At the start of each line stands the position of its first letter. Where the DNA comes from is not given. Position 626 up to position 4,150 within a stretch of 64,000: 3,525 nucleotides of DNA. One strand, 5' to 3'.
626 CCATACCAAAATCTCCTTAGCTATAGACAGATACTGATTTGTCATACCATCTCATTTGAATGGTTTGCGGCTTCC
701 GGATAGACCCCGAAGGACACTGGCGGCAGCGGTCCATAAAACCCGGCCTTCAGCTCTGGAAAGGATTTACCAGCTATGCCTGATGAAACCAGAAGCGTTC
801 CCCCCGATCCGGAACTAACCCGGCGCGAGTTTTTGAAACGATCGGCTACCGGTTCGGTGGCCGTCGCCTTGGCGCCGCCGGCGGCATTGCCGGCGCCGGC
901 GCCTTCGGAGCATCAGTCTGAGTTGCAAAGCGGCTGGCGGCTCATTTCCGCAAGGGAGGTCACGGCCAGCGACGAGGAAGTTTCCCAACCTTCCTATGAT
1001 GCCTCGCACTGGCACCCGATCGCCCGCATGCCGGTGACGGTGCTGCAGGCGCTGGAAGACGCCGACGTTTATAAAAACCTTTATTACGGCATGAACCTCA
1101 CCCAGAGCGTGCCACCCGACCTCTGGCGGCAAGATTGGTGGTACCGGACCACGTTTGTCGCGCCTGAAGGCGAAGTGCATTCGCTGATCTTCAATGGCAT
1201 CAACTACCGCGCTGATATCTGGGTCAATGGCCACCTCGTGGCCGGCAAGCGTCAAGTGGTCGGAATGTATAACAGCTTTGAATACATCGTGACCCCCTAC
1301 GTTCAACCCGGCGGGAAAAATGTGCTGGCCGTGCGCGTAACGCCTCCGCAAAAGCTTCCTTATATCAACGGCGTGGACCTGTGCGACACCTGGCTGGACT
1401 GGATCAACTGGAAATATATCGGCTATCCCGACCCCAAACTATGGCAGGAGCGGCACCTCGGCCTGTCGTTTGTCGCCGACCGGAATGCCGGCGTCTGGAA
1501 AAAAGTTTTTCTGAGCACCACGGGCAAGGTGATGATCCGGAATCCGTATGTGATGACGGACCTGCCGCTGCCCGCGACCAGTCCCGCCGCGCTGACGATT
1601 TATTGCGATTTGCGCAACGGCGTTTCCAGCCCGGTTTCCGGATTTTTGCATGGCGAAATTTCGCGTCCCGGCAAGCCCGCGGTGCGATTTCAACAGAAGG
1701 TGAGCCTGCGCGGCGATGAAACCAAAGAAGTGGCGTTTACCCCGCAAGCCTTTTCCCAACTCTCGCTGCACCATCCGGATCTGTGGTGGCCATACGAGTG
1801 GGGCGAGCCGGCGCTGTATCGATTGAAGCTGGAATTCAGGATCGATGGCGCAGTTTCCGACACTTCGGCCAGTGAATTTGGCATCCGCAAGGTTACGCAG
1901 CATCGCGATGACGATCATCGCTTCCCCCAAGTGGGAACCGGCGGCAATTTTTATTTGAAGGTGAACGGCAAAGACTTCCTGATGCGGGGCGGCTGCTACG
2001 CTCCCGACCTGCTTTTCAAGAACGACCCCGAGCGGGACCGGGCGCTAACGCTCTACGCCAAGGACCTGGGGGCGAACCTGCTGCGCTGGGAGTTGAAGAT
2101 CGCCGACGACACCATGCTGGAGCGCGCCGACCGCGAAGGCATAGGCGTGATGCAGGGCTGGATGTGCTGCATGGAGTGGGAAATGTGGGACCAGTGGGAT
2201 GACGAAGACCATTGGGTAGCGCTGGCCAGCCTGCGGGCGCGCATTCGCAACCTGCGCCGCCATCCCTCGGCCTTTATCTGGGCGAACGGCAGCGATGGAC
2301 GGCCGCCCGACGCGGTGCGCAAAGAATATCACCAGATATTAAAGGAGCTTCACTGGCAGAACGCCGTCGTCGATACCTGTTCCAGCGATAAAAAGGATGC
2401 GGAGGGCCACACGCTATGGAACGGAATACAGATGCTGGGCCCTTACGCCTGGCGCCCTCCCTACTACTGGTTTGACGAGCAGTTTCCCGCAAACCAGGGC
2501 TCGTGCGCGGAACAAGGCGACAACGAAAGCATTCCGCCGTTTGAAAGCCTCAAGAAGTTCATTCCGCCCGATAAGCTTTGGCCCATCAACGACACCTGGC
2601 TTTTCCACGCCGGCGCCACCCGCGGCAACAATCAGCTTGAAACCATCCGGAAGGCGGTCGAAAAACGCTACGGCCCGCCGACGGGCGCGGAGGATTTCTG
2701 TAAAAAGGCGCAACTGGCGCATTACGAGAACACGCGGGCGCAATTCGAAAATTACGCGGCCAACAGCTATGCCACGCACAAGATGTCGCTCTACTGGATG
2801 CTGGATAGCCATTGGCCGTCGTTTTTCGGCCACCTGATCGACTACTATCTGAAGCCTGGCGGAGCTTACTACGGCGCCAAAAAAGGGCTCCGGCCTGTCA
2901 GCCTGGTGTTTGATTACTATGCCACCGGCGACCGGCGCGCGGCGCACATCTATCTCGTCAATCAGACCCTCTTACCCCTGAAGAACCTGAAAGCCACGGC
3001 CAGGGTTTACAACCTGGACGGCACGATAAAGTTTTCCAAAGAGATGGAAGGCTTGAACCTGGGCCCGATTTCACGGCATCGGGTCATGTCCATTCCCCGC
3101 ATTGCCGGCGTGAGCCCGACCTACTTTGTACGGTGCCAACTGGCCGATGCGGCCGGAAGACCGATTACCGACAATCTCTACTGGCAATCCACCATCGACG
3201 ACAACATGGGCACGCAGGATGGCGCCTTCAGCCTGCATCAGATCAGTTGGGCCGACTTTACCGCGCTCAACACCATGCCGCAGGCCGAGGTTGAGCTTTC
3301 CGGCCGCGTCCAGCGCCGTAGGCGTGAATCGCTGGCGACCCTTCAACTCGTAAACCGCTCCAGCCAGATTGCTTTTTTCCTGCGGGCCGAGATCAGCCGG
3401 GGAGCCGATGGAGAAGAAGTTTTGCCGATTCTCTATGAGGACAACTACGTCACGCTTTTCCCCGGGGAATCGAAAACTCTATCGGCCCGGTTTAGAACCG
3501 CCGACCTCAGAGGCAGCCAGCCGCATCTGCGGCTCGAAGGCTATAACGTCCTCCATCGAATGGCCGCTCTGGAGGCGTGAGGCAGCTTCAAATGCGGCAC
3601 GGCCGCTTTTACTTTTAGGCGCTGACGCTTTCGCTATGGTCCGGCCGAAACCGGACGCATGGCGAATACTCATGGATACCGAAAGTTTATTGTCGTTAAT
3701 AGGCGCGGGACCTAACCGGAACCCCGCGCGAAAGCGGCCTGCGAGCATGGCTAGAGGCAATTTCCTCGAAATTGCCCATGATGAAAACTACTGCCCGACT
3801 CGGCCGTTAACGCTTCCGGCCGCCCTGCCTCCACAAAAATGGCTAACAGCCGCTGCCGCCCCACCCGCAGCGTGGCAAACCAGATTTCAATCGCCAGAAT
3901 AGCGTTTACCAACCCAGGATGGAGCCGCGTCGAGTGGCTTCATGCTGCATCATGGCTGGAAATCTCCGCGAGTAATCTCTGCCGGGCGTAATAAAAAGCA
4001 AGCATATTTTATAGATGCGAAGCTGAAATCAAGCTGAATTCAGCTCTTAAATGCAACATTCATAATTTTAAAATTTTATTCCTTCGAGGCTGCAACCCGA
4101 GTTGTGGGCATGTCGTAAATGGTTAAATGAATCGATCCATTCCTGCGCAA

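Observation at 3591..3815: Hairpin-rich element of about 222 nt in three near-identical copies: candidate structured RNA or REP/MITE-like family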

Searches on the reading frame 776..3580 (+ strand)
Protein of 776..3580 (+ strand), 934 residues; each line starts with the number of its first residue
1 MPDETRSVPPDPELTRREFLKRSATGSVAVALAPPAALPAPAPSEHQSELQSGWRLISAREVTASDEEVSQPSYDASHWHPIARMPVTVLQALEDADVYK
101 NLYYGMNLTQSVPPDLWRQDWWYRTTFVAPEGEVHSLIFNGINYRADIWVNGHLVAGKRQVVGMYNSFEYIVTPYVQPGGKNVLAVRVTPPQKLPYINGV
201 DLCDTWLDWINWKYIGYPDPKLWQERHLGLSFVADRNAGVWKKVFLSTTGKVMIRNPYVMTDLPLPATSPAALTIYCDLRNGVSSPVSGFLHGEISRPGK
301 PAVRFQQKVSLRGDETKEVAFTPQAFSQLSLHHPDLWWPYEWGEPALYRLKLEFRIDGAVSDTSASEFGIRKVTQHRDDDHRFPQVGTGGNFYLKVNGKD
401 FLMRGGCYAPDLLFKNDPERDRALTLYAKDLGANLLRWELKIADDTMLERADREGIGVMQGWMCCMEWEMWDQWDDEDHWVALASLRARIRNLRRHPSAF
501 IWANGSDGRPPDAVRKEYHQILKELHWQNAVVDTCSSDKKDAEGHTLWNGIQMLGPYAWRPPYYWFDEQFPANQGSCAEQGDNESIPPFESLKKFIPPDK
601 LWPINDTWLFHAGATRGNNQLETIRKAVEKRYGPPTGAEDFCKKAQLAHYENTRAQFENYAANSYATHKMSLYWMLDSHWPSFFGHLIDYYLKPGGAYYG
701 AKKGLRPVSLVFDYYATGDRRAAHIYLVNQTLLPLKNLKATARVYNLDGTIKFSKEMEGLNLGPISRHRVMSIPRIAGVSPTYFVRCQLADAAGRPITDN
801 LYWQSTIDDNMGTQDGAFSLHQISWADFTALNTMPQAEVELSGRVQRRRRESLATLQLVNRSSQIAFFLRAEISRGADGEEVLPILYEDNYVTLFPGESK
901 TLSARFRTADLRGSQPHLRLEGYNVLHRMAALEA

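Call 29: find_encoding_contigs(protein=window:776-3580:+, flank=10000, max_places=10)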
Protein window:776-3580:+ (934 aa): 3 contigs read that carry it; 1 place shown.
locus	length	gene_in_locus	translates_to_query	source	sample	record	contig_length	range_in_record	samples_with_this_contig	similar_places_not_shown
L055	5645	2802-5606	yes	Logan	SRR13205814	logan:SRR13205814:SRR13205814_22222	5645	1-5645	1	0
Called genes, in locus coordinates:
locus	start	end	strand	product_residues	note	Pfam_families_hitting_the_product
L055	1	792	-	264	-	?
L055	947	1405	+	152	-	-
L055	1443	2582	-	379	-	PF01263:Aldose_epim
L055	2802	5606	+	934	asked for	PF02837:Glyco_hydro_2_N, PF22666:Glyco_hydro_2_N2, PF00703:Glyco_hydro_2, PF18368:Ig_GlcNase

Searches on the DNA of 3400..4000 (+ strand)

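Call 7: search_rna_families(source=window, start=3400, end=4000, threshold=evalue, max_evalue=10, show_alignments=2)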
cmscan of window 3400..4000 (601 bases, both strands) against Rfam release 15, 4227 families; matches with E-value up to 10: 0.
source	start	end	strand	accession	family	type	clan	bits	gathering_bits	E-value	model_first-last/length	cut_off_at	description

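Call 91: build_rna_model(alignment_id=A6, structure=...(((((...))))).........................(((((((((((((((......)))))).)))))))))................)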
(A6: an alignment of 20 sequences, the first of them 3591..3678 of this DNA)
Model R1 built from alignment A6 (20 sequences, 94 columns); structure: as given.
model positions 88; base pairs 20; branch points 1; effective number of sequences 1.51; information 0.647 bits per position. Calibrated on 0.2 Mb of random sequence (short: E-values are rough).
structure used (alignment columns):
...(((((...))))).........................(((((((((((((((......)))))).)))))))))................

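Call 92: search_with_rna_model(model_id=R1, sources=[window, L037, L041, L053, L054, L056, L057, L058, L059, L060, L061, L062, L064, L066, L068, L069], max_evalue=1)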
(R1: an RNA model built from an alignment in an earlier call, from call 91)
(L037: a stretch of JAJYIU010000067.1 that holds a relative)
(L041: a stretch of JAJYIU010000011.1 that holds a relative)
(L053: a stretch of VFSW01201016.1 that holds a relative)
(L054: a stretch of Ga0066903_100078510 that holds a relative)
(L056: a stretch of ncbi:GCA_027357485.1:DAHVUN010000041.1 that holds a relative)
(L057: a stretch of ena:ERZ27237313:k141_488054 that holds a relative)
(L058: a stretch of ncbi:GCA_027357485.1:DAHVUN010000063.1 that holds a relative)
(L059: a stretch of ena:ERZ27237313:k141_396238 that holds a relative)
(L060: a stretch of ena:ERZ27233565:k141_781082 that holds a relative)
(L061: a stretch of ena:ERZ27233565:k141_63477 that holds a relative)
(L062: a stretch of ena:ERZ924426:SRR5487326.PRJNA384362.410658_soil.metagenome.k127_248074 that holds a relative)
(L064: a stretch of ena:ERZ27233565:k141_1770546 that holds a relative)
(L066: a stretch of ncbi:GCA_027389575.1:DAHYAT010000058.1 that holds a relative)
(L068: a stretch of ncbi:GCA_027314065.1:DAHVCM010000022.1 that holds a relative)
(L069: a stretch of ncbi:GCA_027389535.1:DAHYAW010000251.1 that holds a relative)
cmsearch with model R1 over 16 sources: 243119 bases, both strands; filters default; matches with E-value up to 1: 31.
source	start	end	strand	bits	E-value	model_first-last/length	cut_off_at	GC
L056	10122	10209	-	113.8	1.8e-24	1-88/88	no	0.59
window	3591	3678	+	112.8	3e-24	1-88/88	no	0.56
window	32881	32968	+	112.3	3.9e-24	1-88/88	no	0.56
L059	486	573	+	112.3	3.9e-24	1-88/88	no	0.59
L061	1725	1812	-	110.4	1.1e-23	1-88/88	no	0.57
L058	114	201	-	109.5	1.8e-23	1-88/88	no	0.57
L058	6900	6987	-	109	2.4e-23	1-88/88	no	0.6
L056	19411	19498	-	107.8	4.8e-23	1-88/88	no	0.6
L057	5784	5871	+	106.8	8.3e-23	1-88/88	no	0.59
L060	4174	4261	+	106.7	8.7e-23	1-88/88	no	0.61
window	23063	23150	-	106.3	1.1e-22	1-88/88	no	0.58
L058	919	1006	-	105.8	1.4e-22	1-88/88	no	0.61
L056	10273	10360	-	105.6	1.5e-22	1-88/88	no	0.59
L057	4380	4467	-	105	2.1e-22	1-88/88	no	0.56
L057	12670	12757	+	98.8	6.4e-21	1-88/88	no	0.57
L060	40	126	+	95.7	3.5e-20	1-88/88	no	0.61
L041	4305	4392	+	81.6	7.5e-17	1-88/88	no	0.53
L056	15746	15833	-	81.2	9.4e-17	1-88/88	no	0.64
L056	19569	19642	-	80.7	1.3e-16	4-76/88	no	0.62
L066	16531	16614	+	70.9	2.7e-14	1-88/88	no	0.55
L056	20268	20336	-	53.8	3.1e-10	21-88/88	5'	0.54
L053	448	510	+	24.2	0.0033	1-88/88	no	0.56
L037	115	178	-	19.8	0.036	1-88/88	no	0.61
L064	14415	14460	+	16.2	0.25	1-88/88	no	0.65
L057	8505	8554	+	16.1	0.27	1-88/88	no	0.66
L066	16503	16549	-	16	0.29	1-88/88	no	0.55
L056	13647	13709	-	14.1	0.79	1-88/88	no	0.71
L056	19553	19617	+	14.1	0.82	1-88/88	no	0.69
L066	17530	17620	+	14.1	0.82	1-88/88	no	0.6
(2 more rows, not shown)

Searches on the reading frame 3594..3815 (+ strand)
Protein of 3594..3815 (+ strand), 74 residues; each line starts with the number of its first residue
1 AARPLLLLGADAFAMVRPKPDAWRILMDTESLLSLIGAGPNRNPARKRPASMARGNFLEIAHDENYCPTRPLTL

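Call 82: search_protein_representatives(protein=window:3594-3815:+)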
Query: 74 residues. Proteins with E-value up to 0.001 (for the whole library): 8; up to 1e-10: 3; up to 1e-30: 0. The best 8 are listed.
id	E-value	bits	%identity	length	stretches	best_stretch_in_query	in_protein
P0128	6.5e-19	83.5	26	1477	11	16-56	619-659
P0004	5.6e-13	64.7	77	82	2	33-65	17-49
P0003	3.5e-12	62.2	84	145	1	1-43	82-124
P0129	5.7e-08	48.8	36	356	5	38-73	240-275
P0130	3.3e-05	40.0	82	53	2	52-74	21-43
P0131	9.9e-05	38.5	72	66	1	1-32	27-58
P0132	3.3e-04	36.9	-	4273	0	-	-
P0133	7.7e-04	35.7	84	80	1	27-74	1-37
